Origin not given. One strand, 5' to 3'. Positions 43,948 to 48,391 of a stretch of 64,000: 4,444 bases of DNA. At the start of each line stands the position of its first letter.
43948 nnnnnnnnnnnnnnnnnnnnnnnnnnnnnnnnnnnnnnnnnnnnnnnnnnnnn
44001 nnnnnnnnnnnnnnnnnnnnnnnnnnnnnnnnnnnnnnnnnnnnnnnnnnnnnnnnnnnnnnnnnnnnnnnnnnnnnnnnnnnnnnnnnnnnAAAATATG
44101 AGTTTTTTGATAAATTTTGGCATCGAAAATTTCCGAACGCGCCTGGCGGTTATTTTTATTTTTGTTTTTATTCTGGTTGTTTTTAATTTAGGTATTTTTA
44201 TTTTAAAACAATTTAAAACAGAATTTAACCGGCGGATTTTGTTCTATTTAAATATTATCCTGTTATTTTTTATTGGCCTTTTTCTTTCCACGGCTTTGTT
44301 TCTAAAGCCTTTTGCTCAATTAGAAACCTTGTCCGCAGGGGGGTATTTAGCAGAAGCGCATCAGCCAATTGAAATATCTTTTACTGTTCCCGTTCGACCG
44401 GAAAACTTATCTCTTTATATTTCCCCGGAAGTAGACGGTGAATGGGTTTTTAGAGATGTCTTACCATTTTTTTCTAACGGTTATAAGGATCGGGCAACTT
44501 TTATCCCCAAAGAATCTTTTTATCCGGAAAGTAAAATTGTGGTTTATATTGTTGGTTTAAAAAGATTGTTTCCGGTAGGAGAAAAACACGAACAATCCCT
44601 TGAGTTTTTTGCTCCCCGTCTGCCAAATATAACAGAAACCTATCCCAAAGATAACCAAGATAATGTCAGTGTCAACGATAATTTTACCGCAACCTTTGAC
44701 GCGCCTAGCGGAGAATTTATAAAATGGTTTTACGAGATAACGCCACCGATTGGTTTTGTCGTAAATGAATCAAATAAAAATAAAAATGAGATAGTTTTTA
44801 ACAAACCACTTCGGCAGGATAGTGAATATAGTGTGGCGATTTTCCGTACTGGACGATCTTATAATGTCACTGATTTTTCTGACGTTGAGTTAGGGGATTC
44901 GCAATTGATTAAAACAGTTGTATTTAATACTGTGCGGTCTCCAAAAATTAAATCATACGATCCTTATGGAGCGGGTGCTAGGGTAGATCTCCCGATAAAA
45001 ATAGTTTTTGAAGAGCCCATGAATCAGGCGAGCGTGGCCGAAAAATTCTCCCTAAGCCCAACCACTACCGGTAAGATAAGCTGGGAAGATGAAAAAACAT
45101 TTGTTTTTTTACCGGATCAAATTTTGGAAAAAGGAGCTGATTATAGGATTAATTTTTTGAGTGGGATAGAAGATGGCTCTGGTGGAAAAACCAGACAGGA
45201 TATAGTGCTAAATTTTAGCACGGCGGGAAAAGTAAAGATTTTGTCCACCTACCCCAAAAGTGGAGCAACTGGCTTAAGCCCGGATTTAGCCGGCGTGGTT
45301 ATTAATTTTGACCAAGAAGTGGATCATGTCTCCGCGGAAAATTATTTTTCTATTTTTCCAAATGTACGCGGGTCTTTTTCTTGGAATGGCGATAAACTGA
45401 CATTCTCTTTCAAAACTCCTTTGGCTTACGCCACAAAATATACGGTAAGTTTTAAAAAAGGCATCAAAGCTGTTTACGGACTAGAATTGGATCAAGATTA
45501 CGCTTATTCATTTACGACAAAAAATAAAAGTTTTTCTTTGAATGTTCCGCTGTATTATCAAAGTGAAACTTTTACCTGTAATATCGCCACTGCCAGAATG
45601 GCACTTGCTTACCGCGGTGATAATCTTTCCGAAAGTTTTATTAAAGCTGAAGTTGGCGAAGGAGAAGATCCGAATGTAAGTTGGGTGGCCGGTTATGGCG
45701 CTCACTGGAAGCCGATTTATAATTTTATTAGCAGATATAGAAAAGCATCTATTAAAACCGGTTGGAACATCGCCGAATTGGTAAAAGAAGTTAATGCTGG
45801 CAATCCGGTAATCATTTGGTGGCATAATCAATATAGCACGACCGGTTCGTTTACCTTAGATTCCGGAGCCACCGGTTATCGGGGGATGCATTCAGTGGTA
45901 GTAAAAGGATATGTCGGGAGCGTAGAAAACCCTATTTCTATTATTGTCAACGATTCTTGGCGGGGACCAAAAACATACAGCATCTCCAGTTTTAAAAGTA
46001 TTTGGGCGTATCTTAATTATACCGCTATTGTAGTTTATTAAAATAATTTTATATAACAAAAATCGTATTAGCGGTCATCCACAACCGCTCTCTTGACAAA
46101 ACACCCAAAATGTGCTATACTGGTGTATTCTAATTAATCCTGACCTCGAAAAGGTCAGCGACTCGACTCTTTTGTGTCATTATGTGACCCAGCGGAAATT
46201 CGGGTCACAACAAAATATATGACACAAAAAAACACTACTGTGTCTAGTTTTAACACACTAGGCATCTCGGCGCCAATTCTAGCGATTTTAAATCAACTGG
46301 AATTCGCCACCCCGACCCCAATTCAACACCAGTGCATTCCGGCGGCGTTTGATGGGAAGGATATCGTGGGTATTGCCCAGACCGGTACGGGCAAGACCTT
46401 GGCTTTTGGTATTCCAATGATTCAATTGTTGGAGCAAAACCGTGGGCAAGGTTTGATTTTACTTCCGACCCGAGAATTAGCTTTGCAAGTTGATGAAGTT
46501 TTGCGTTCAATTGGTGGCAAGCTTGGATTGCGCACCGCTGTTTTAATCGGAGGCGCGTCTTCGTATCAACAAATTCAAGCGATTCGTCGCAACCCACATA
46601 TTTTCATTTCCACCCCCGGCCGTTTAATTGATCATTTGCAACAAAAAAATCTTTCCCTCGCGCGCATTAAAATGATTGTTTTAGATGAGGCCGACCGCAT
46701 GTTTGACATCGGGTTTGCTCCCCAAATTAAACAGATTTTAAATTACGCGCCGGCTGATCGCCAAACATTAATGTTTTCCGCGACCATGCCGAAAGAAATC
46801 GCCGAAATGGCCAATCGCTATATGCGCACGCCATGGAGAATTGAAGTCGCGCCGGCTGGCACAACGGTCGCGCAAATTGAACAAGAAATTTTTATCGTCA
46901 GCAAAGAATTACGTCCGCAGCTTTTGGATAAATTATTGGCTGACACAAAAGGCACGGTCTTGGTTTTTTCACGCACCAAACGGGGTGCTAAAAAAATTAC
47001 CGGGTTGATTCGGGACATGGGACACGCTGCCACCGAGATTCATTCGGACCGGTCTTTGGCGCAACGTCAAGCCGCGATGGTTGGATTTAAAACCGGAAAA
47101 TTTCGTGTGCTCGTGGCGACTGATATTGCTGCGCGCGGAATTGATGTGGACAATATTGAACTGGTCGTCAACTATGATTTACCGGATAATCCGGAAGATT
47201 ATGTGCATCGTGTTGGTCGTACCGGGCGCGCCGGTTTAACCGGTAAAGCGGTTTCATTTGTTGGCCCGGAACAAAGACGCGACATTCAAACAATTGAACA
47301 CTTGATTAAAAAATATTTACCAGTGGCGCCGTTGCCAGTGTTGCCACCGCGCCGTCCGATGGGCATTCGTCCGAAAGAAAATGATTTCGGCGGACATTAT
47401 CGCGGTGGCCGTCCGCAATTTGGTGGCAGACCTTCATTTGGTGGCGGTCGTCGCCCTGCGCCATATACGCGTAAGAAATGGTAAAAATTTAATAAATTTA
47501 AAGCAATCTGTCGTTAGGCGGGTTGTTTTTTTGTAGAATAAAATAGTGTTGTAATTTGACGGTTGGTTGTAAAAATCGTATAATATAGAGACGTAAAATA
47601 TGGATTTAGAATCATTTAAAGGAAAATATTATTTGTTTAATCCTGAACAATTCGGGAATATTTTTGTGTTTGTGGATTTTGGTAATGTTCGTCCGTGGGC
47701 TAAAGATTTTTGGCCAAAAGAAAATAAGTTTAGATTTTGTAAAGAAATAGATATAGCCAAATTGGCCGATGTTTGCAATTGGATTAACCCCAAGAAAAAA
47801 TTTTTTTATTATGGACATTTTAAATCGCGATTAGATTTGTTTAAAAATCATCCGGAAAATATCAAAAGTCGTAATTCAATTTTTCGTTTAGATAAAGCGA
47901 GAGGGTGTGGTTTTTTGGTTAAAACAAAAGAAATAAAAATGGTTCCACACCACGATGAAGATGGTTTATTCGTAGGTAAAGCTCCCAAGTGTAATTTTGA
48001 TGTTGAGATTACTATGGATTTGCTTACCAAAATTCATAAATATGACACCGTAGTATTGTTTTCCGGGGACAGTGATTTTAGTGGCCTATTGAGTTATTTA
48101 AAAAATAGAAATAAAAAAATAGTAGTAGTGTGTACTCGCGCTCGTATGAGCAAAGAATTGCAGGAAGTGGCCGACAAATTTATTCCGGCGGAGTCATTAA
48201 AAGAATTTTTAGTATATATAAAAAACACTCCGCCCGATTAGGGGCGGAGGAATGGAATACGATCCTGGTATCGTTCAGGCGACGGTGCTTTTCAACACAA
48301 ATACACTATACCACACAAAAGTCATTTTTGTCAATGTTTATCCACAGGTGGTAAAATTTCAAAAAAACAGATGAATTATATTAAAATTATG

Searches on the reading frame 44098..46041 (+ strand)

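Call 60: search_protein_families(library=pfam, proteins=[window:44098-46041:+], max_evalue=0.0001)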
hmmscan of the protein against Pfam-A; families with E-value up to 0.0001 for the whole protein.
window:44098-46041:+ (647 aa): 2 families
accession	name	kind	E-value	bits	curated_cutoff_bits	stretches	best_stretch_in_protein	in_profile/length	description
PF13205.12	Big_5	-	2e-33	115.7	23.6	3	380-474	6-105/105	Bacterial Ig-like domain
PF13529.12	Peptidase_C39_2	-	8.2e-19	69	24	1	481-621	1-143/143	Peptidase_C39 like family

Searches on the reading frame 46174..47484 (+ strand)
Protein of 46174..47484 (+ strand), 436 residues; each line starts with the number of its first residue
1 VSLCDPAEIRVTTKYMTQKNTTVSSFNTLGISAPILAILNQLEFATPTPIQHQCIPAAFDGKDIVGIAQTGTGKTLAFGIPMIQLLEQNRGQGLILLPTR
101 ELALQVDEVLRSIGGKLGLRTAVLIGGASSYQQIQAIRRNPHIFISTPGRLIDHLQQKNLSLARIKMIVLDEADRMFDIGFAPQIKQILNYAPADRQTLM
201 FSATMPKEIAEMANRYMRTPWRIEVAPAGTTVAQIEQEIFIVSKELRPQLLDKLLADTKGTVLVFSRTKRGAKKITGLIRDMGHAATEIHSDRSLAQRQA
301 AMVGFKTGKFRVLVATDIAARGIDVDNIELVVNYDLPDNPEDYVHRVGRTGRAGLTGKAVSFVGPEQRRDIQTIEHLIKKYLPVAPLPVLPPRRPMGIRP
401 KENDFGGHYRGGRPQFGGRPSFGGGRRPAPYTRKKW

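Call 60: search_protein_families(library=pfam, proteins=[window:46174-47484:+], max_evalue=0.0001)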
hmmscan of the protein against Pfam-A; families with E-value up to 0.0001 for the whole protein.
window:46174-47484:+ (436 aa): 3 families
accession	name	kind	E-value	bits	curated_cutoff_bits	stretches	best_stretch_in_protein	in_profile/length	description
PF00270.35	DEAD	-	1.7e-50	171.5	26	1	48-211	1-166/167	DEAD/DEAH box helicase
PF00271.37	Helicase_C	-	2.2e-31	108.8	23.5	1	249-354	4-110/110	Helicase conserved C-terminal domain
PF04851.21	ResIII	-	7.8e-09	36.1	22.5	1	64-206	26-163/164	Type III restriction enzyme, res subunit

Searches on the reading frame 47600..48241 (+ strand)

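Call 60: search_protein_families(library=pfam, proteins=[window:47600-48241:+], max_evalue=0.0001)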
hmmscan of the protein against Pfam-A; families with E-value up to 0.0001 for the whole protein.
window:47600-48241:+ (213 aa): 1 family
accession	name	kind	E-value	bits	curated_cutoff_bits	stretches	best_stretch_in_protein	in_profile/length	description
PF01936.24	NYN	-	8.2e-17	62.5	24.2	1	21-196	2-143/145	NYN domain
